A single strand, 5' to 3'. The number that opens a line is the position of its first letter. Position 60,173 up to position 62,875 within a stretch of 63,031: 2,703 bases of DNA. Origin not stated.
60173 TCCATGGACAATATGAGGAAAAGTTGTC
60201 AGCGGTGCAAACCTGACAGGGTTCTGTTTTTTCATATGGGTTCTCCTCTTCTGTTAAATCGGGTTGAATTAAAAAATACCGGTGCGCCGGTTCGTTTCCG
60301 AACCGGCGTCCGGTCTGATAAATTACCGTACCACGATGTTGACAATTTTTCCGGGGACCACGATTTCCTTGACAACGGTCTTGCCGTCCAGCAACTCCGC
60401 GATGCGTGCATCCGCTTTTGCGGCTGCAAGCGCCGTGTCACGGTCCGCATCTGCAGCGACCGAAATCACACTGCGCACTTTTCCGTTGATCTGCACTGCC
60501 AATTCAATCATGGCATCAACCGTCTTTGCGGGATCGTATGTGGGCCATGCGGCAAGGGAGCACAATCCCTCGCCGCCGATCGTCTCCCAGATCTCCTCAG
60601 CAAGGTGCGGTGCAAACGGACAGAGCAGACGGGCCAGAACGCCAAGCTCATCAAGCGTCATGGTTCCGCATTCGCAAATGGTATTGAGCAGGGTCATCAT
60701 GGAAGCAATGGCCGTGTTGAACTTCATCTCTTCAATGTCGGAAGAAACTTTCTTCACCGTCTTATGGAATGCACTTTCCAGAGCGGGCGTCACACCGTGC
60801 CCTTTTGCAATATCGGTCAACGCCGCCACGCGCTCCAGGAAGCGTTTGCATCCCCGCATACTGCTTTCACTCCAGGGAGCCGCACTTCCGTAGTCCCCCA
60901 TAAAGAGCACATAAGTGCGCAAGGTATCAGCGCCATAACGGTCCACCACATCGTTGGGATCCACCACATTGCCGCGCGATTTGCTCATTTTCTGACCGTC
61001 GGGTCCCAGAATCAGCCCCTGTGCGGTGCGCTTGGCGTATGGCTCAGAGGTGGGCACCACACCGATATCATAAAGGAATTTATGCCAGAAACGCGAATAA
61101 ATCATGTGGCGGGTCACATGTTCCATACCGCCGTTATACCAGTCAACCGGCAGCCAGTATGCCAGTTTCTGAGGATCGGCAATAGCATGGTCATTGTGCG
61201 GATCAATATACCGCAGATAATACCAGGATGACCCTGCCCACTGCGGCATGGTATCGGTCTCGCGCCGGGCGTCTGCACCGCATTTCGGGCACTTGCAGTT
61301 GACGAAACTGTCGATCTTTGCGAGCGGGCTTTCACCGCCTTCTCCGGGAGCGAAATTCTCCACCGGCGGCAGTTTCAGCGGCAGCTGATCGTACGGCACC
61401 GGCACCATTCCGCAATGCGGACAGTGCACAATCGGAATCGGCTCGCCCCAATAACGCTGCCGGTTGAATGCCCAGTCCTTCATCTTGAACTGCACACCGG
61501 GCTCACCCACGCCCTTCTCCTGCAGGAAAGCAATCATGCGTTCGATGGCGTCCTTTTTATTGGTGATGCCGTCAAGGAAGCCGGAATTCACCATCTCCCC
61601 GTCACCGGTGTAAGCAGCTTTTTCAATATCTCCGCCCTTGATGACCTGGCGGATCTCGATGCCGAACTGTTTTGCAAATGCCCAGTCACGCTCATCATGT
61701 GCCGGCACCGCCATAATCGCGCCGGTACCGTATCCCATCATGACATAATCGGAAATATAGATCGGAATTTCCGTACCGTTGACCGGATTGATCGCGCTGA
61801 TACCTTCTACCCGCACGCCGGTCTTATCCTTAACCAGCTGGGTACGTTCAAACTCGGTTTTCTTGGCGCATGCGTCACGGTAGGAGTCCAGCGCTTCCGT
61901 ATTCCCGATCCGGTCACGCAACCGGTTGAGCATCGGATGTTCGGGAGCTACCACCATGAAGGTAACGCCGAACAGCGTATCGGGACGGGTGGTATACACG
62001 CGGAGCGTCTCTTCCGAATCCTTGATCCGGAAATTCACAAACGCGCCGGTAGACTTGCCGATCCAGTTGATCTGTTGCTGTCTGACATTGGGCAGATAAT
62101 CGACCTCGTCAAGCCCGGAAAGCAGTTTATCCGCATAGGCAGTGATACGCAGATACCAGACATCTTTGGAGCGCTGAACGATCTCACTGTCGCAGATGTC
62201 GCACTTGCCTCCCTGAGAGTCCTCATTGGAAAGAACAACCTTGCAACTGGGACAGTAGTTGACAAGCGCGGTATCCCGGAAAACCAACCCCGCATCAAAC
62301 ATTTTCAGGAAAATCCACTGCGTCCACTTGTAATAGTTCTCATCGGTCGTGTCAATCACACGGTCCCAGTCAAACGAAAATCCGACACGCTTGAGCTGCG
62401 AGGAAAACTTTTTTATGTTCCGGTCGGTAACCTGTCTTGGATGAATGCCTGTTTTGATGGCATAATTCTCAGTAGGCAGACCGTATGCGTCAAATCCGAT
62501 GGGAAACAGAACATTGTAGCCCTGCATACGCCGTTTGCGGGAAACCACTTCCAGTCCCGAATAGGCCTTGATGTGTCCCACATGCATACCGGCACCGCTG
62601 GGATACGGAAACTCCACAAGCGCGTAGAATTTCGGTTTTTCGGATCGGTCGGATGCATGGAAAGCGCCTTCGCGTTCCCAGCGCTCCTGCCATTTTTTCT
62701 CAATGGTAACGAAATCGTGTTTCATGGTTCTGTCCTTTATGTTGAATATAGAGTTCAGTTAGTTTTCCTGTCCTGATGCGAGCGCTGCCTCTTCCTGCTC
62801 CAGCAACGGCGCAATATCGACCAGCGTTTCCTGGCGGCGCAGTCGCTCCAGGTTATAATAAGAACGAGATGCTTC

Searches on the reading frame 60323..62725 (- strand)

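Call 59: search_protein_families(library=ncbifam, proteins=[window:60323-62725:-], max_evalue=0.00001)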
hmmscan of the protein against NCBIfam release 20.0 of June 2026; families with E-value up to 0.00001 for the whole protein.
window:60323-62725:- (800 aa): 19 families
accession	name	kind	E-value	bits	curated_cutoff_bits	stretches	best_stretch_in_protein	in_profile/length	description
TIGR00396.1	leuS_bact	equivalog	2.9e-282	938.7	548.4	1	5-799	3-842/843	leucine--tRNA ligase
NF008957.0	PRK12300.1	subfamily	2.6e-87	293.8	677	4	520-770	573-836/946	leucine--tRNA ligase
NF009687.0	PRK13208.1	equivalog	2.3e-74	251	738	2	2-168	9-187/801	valine--tRNA ligase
TIGR00422.1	valS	equivalog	2.7e-74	250.6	612.1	3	2-269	4-240/863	valine--tRNA ligase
TIGR00395.1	leuS_arch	equivalog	5.7e-72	243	648.5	3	520-768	567-831/938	leucine--tRNA ligase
NF004349.1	PRK05729.1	equivalog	5.7e-63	213.4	704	3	3-269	4-234/860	valine--tRNA ligase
TIGR00392.1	ileS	equivalog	3.4e-58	197.6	621.4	3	415-629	460-660/861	isoleucine--tRNA ligase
NF000540.1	alt_ValS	exception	1.8e-41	142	900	2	7-87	8-88/827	valine--tRNA ligase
NF011492.0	PRK14900.1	equivalog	4.9e-39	133.9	1783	2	7-167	17-194/1044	valine--tRNA ligase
TIGR00398.1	metG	equivalog_domain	1.4e-31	109.8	336.35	2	40-181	8-145/530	methionine--tRNA ligase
NF008900.0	PRK12267.1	equivalog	2.7e-31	108.8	598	2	30-207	3-178/648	methionine--tRNA ligase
NF000258.1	MupB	exception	7.6e-31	106.8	1900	2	414-607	437-615/1033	mupirocin-resistant isoleucine--tRNA ligase MupB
NF000257.1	MupA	exception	2.7e-26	91.6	1900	1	381-635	402-630/1024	mupirocin-resistant isoleucine--tRNA ligase MupA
NF001100.0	PRK00133.1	equivalog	1.8e-24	86.2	587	1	40-180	14-150/676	methionine--tRNA ligase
NF040702.1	ileS_w_GNAT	exception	8.9e-16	56.7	1999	0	417-607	638-808/1100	isoleucine--tRNA ligase, N-acetyltransferase domain-containing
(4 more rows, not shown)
